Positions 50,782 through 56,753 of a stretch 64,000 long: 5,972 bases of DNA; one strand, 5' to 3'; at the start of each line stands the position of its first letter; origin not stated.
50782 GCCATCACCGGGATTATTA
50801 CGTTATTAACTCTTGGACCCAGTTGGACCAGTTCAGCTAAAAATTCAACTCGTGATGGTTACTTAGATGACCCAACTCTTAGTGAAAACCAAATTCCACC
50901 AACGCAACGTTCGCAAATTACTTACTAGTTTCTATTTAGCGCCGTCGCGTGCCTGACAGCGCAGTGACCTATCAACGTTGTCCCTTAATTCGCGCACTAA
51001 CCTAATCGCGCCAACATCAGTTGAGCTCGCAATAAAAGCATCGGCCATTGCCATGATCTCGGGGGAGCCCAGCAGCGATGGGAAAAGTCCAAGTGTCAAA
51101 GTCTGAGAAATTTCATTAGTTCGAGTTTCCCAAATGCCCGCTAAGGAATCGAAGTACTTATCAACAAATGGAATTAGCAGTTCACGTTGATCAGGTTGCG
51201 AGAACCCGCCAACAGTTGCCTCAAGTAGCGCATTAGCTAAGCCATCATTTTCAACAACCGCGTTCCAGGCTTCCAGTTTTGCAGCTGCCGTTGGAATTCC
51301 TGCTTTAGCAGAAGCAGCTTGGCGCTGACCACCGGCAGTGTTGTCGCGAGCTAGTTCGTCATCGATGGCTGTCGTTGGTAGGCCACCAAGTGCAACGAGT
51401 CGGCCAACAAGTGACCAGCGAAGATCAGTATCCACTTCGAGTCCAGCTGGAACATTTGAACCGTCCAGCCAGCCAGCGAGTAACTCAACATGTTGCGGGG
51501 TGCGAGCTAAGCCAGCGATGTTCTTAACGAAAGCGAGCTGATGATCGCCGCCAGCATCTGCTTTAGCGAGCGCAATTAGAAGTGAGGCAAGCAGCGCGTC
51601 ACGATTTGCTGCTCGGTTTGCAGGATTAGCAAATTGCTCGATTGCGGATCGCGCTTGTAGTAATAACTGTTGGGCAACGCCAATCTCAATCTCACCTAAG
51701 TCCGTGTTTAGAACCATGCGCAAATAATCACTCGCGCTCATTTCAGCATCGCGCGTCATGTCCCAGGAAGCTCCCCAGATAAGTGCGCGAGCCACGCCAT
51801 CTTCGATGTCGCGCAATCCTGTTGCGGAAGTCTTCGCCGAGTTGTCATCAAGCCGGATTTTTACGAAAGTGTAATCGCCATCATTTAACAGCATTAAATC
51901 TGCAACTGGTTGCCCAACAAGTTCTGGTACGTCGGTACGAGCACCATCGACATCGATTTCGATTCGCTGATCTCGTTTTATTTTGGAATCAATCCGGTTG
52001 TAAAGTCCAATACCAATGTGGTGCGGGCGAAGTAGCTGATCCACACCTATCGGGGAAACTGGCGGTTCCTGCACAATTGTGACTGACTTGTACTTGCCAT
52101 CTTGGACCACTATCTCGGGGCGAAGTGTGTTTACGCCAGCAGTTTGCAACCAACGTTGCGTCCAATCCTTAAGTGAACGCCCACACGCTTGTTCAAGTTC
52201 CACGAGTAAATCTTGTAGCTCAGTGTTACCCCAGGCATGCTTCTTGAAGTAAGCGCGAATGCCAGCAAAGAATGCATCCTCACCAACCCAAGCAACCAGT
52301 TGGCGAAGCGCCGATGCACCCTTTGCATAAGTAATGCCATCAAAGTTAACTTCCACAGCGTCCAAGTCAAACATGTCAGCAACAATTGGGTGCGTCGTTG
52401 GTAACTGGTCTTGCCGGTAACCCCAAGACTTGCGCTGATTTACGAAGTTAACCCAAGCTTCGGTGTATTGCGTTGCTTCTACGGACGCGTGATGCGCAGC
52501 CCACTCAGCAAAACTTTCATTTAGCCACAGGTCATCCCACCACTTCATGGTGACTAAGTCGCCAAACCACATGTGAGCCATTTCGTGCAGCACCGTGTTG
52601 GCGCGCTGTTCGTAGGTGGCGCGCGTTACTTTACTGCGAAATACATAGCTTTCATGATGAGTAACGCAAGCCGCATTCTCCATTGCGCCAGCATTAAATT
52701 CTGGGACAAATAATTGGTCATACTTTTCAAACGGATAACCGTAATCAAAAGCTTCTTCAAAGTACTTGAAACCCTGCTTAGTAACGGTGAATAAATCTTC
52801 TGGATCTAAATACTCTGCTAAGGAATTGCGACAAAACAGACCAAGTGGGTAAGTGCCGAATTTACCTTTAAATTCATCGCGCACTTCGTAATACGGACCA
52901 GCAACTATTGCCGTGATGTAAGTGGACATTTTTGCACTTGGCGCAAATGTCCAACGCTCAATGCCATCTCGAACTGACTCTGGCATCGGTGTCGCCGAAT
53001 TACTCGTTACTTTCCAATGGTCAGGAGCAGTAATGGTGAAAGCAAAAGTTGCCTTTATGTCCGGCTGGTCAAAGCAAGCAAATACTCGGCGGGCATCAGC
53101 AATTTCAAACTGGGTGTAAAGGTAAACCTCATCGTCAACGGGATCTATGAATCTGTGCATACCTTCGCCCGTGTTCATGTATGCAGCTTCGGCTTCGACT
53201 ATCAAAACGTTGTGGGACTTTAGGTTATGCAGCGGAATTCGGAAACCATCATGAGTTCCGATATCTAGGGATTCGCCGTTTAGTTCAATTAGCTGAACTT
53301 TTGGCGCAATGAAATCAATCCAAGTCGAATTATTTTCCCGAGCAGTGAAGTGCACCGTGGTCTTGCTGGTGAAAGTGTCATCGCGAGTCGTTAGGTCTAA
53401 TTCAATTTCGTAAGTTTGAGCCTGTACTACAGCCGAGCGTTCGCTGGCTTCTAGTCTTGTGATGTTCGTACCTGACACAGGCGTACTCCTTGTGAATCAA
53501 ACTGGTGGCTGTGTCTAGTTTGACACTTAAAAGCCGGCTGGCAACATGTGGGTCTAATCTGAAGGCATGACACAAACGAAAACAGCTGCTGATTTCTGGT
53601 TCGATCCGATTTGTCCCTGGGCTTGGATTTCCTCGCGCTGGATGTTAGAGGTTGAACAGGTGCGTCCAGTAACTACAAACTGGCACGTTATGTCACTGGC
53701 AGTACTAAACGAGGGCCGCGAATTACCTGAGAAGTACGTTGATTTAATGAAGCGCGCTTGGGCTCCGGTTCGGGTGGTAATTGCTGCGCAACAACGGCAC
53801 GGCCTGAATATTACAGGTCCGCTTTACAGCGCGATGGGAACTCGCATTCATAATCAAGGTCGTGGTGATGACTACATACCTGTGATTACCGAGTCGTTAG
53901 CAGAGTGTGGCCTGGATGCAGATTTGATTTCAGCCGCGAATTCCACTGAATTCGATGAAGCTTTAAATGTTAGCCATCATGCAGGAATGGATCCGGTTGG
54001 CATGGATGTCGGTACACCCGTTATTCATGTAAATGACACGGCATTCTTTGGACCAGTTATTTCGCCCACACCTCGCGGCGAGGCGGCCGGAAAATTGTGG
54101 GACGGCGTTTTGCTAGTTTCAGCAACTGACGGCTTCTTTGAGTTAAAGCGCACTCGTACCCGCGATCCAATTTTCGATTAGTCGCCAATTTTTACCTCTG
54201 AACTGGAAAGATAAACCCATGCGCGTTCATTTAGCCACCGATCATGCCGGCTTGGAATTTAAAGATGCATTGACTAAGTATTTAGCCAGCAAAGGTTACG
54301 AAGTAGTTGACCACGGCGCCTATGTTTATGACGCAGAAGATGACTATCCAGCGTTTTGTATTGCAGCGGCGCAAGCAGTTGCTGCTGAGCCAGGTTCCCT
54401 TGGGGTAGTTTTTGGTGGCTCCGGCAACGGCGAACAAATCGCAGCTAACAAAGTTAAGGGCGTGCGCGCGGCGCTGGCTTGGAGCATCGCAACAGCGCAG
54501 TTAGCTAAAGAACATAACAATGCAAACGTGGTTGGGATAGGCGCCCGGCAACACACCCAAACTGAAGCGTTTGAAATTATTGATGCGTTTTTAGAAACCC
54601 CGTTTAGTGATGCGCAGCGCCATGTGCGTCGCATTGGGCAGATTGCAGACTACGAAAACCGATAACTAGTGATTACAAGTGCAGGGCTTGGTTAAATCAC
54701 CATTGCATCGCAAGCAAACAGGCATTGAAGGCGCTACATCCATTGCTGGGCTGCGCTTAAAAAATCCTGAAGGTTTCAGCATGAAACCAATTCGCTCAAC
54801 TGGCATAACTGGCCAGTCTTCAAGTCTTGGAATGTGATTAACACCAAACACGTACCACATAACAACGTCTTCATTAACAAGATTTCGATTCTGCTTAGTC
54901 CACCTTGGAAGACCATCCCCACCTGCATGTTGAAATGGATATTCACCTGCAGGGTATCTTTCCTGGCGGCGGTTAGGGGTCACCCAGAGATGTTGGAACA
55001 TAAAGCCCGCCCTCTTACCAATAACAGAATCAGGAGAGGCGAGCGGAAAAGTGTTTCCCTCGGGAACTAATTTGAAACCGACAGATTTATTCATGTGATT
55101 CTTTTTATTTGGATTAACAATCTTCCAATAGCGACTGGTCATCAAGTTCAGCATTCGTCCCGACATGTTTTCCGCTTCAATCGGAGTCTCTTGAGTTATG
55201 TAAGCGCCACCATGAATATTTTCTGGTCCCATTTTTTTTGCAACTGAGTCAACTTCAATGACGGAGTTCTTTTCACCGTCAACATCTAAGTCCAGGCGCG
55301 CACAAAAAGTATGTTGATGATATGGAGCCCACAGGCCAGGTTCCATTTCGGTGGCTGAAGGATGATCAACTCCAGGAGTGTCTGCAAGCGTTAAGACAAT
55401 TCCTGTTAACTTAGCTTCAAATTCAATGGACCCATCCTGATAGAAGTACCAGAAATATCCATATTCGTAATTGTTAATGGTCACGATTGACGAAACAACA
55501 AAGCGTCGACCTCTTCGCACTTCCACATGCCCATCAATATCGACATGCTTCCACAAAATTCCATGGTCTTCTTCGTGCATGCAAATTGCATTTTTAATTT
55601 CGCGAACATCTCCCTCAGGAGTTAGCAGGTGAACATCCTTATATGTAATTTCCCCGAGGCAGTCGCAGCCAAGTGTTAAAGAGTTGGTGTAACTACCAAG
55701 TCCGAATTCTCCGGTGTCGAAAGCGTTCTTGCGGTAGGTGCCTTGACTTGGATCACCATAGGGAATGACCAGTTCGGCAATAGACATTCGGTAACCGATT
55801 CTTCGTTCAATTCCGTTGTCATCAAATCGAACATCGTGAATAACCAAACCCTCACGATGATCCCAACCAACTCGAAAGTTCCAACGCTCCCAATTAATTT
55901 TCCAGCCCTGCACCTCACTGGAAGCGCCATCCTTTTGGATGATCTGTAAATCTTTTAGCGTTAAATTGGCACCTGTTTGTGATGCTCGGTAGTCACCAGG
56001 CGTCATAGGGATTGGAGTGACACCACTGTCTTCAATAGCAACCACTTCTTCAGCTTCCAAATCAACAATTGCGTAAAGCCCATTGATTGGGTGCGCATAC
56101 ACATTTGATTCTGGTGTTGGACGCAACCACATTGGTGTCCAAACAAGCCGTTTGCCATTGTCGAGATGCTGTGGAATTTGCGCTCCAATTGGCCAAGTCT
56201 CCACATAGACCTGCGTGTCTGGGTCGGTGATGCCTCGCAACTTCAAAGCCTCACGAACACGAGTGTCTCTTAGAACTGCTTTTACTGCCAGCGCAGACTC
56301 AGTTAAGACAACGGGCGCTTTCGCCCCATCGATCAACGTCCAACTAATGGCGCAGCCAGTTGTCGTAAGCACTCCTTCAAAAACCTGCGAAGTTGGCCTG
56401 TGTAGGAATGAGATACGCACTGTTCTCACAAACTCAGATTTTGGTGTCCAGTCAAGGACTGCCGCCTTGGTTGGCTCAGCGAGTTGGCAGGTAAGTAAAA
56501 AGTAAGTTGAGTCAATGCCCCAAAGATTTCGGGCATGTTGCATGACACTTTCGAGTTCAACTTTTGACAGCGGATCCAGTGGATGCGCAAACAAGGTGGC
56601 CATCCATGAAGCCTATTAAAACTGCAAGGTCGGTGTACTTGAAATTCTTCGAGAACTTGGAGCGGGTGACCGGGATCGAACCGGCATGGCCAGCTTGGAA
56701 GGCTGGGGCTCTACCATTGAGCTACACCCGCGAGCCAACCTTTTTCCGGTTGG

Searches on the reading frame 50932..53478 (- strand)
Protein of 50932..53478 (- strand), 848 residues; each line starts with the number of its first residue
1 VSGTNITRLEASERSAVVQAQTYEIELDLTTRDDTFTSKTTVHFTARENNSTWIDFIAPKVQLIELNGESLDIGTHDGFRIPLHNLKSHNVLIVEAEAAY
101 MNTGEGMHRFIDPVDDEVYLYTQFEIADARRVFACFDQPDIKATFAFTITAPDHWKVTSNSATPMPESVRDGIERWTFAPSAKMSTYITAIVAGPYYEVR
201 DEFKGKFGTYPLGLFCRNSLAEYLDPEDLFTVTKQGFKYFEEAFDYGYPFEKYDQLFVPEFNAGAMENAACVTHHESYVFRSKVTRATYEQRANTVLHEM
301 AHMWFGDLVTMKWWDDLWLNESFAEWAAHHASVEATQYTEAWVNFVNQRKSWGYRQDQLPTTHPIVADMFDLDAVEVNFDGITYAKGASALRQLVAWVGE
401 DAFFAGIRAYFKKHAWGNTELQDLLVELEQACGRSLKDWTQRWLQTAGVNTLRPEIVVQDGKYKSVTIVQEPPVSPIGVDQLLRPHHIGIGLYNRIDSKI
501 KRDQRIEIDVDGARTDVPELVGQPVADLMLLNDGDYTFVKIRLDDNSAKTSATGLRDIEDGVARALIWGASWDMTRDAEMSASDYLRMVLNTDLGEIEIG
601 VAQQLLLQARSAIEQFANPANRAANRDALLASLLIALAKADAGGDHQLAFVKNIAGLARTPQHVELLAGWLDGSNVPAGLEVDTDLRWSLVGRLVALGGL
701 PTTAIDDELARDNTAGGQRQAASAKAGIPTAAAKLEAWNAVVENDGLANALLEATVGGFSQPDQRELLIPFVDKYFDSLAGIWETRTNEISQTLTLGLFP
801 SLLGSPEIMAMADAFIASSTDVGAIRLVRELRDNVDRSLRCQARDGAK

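Call 15: search_protein_families(library=pfam, proteins=[window:50932-53478:-], max_evalue=0.00001)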
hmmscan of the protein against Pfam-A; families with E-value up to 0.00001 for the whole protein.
window:50932-53478:- (848 aa): 3 families
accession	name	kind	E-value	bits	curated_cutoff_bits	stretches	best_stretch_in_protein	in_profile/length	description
PF01433.26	Peptidase_M1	-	1.5e-55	188.6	27.7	1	232-443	5-218/218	Peptidase family M1 domain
PF11838.14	ERAP1_C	-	2.9e-44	152.2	38.2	1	529-837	2-318/318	ERAP1-like C-terminal domain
PF17900.6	Peptidase_M1_N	-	3e-19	70.3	25.8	1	21-188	3-186/186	Peptidase M1 N-terminal domain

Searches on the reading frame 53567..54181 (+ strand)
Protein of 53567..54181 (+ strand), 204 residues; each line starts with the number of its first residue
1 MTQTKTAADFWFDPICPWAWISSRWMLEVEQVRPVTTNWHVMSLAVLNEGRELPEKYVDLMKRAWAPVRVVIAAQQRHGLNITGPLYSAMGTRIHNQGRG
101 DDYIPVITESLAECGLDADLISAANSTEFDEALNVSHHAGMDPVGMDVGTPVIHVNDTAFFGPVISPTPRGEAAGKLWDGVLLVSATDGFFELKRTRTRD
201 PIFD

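Call 15: search_protein_families(library=pfam, proteins=[window:53567-54181:+], max_evalue=0.00001)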
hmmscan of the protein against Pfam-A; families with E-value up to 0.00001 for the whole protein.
window:53567-54181:+ (204 aa): 1 family
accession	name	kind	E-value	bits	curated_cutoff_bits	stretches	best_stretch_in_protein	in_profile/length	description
PF22234.2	Rv2466c-like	-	3.9e-86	288.2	27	1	15-195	1-180/180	Mycothiol-dependent nitroreductase Rv2466c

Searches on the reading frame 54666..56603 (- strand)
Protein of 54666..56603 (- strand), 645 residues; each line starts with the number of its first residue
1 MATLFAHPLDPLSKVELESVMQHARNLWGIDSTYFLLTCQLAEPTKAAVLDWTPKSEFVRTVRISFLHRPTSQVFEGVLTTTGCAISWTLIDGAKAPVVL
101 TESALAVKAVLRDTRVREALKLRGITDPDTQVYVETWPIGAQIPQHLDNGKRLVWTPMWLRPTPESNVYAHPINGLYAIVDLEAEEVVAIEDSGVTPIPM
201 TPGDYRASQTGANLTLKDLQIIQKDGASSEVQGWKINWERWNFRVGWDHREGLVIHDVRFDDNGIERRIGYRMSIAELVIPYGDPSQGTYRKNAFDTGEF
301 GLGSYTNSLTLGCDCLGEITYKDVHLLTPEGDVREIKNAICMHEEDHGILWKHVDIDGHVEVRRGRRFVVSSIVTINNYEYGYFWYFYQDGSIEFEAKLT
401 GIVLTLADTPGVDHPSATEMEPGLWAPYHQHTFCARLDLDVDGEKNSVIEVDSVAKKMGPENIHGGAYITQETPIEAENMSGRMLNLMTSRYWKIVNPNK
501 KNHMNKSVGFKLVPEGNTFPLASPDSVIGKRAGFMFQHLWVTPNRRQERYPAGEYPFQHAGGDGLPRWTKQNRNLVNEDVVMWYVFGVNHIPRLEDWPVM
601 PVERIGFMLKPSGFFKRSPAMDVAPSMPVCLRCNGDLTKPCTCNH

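Call 37: search_protein_families(library=pfam, proteins=[window:54666-56603:-], max_evalue=0.00001)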
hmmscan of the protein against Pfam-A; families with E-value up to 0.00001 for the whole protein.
window:54666-56603:- (645 aa): 2 families
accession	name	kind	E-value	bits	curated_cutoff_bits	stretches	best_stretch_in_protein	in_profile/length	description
PF01179.26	Cu_amine_oxid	-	1.5e-148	495.5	27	1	219-621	1-407/407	Copper amine oxidase, enzyme domain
PF02728.21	Cu_amine_oxidN3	-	9.1e-12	45.6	22.6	1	98-198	3-99/100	Copper amine oxidase, N3 domain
